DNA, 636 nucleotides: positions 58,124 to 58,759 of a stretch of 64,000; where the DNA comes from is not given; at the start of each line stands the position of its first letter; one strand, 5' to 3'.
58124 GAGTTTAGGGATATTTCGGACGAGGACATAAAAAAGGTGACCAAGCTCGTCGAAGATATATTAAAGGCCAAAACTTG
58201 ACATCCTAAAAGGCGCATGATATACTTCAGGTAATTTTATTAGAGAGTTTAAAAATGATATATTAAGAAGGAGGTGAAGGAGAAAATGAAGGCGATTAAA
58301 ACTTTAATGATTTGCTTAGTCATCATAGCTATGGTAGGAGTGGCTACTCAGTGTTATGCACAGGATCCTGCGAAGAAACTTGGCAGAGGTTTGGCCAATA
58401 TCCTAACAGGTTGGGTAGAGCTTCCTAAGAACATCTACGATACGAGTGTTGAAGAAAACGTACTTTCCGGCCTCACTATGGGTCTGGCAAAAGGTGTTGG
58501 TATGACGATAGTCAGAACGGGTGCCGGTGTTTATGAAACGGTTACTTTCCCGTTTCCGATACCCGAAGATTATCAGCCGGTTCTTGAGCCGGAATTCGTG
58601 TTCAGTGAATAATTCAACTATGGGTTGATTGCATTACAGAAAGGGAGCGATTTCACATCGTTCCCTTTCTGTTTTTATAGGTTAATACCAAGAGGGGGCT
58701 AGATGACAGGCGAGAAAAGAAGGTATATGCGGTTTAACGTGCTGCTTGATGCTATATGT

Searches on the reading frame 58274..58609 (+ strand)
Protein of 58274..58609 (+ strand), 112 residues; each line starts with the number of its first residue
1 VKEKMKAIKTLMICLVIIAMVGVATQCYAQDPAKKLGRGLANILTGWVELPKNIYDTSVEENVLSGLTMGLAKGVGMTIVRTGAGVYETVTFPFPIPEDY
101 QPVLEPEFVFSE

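Call 9: search_protein_families(library=pfam, proteins=[window:58274-58609:+], max_evalue=0.01)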
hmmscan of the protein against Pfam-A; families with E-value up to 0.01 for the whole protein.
window:58274-58609:+ (112 aa): 0 families

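Call 79: search_protein_families(library=ncbifam, proteins=[window:58274-58609:+], max_evalue=0.01)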
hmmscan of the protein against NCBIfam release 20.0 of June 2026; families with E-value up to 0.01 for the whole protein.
window:58274-58609:+ (112 aa): 1 family
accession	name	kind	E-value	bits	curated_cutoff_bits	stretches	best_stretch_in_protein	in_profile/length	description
TIGR04073.1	exo_TIGR04073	subfamily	2.5e-31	107.6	50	1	32-108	2-75/75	exosortase system-associated protein, TIGR04073 family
